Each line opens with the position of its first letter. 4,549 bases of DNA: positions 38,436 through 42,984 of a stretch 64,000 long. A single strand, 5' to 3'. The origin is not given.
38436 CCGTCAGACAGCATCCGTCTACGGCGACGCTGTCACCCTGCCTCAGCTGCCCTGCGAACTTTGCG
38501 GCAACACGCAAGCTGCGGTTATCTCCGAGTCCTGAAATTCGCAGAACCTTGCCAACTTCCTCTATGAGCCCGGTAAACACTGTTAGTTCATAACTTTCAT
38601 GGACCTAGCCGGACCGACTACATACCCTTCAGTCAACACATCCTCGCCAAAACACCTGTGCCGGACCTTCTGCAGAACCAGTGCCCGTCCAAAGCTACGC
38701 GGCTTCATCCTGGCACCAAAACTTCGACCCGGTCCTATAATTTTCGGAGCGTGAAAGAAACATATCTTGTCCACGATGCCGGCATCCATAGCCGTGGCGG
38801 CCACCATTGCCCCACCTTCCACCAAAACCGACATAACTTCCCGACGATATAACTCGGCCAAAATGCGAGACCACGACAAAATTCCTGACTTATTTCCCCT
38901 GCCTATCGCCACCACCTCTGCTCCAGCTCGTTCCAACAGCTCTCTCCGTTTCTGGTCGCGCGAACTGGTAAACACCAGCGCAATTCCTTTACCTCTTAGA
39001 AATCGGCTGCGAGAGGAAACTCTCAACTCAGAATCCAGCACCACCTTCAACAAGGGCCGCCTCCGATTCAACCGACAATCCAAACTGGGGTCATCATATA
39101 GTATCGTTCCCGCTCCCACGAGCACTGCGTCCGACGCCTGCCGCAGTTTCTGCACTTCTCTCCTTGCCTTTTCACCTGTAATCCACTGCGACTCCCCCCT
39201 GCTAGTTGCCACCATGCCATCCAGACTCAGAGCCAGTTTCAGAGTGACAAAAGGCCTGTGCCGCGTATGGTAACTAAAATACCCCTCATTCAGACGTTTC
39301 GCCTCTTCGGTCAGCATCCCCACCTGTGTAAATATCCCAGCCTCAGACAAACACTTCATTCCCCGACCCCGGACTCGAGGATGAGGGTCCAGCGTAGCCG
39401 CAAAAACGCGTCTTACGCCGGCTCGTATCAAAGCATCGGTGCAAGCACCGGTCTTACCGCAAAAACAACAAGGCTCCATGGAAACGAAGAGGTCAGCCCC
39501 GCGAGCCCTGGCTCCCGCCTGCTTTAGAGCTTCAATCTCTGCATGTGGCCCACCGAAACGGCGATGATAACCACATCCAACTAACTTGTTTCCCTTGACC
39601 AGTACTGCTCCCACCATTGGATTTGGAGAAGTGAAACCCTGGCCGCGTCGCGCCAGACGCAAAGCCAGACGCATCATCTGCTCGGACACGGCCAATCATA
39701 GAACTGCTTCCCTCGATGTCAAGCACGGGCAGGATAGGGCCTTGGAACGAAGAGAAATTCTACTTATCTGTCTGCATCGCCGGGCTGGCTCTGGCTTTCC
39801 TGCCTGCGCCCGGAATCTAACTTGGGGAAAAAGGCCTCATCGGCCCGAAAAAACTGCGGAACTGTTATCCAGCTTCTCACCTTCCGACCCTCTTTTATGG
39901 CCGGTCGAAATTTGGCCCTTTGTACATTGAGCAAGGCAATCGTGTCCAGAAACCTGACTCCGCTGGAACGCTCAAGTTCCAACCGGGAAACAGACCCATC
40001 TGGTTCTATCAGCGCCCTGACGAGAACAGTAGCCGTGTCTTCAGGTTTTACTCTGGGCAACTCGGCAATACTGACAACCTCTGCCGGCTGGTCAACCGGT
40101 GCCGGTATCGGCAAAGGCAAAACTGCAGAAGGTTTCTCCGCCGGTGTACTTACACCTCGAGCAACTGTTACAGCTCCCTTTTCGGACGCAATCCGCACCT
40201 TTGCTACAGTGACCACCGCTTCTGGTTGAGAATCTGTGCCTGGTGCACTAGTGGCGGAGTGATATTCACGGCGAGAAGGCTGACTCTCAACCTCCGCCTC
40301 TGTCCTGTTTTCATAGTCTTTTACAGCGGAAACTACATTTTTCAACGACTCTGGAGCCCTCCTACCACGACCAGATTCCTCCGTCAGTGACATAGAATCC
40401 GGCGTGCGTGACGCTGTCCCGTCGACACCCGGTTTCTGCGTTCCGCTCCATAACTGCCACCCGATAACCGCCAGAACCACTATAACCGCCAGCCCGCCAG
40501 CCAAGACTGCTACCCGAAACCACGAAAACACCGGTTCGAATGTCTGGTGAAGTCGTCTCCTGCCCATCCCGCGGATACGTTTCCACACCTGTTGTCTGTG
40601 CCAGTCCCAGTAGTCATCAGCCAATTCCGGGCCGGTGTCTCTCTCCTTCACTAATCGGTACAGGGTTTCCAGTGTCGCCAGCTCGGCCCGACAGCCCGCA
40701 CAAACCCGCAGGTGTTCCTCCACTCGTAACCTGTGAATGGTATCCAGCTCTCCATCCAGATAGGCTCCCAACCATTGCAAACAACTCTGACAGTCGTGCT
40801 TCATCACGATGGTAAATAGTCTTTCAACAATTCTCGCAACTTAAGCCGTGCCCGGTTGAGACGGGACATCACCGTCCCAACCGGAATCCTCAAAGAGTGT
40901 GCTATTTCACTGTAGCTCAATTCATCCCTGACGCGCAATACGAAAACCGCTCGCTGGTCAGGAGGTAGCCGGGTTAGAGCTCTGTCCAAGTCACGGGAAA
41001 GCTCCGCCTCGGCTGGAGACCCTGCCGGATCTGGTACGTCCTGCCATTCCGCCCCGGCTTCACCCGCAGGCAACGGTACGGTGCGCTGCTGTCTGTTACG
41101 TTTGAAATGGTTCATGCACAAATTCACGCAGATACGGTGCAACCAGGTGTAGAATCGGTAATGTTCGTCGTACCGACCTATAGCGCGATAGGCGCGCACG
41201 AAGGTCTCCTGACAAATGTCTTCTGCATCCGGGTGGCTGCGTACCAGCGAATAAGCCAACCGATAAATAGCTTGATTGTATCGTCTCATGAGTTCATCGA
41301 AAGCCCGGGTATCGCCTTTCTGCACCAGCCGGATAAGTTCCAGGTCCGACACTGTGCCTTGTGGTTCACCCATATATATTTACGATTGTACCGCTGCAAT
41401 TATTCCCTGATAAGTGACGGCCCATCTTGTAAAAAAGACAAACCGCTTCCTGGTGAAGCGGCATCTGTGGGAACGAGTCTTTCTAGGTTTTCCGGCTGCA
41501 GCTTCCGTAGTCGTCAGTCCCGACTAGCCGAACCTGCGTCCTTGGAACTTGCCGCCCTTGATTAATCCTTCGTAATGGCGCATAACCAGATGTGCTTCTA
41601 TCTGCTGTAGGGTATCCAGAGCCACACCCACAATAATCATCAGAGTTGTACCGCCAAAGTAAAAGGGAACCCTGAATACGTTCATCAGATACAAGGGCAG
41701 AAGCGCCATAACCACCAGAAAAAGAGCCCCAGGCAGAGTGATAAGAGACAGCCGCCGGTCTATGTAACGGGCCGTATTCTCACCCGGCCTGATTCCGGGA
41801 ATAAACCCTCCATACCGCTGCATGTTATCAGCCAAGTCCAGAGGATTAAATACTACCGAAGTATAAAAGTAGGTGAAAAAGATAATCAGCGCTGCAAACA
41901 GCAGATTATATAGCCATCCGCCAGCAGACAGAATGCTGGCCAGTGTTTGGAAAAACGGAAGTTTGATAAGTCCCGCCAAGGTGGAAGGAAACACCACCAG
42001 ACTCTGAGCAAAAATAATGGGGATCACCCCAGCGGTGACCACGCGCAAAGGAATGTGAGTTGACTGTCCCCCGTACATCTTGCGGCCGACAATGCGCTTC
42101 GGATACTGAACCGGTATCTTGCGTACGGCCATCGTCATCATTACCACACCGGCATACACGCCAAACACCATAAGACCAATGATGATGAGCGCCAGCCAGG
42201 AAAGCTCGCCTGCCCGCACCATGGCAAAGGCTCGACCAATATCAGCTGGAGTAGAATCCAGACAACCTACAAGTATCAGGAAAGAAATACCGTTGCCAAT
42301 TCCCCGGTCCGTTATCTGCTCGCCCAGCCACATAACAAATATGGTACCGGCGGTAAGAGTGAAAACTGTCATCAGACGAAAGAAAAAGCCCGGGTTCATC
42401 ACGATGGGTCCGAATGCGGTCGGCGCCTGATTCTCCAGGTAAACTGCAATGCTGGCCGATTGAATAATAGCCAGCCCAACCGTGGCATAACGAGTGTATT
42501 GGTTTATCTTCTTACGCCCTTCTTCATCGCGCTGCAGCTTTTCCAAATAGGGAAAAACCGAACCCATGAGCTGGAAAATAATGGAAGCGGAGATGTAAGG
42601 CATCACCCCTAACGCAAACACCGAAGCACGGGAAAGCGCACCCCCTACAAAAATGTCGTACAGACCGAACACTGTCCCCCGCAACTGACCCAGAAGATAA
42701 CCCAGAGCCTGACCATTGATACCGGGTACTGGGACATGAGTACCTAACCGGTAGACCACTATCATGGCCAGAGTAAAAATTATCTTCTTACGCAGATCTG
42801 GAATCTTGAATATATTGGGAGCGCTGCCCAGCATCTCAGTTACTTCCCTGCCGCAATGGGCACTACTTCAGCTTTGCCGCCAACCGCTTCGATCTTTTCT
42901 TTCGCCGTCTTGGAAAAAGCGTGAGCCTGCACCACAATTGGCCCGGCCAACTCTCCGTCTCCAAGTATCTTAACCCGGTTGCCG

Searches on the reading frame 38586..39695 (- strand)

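Call 53: search_protein_families(library=pfam, proteins=[window:38586-39695:-], max_evalue=0.00001)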
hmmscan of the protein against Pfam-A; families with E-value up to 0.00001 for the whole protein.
window:38586-39695:- (370 aa): 3 families
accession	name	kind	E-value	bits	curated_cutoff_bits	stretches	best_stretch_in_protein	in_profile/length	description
PF01872.23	RibD_C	-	2.3e-44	152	24.1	1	148-354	1-196/197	RibD C-terminal domain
PF00383.29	dCMP_cyt_deam_1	-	1.6e-16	60.5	25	1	4-100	4-101/102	Cytidine and deoxycytidylate deaminase zinc-binding region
PF14437.12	MafB19-deam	-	6.4e-09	36.3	27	1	5-105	4-105/142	MafB19-like deaminase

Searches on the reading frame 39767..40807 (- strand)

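Call 53: search_protein_families(library=pfam, proteins=[window:39767-40807:-], max_evalue=0.00001)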
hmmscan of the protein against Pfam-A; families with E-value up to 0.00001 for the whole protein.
window:39767-40807:- (347 aa): 2 families
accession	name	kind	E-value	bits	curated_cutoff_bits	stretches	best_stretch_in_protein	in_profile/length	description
PF03544.19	TonB_C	-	4.1e-11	43.6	24.6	1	259-320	16-77/79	Gram-negative bacterial TonB protein C-terminal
PF13490.11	zf-HC2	-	8.8e-11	42.1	22.2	1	6-40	1-35/35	Putative zinc-finger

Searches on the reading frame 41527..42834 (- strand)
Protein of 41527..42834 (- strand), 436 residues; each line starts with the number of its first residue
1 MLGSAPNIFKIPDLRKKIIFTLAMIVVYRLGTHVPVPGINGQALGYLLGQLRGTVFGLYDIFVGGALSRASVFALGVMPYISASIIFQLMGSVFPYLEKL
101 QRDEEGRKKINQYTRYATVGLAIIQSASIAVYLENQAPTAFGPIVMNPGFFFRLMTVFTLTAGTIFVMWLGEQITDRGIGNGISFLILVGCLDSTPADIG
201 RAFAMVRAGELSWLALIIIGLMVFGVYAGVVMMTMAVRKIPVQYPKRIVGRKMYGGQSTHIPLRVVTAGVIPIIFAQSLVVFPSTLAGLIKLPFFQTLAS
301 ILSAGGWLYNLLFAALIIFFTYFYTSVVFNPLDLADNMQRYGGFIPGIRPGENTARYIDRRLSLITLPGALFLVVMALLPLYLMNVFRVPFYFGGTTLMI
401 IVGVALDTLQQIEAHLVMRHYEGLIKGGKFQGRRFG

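Call 53: search_protein_families(library=pfam, proteins=[window:41527-42834:-], max_evalue=0.00001)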
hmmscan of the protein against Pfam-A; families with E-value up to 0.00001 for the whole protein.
window:41527-42834:- (436 aa): 1 family
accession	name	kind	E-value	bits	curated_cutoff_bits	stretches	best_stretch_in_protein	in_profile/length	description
PF00344.25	SecY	-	1.1e-107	360.3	32.2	1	71-409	1-306/306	SecY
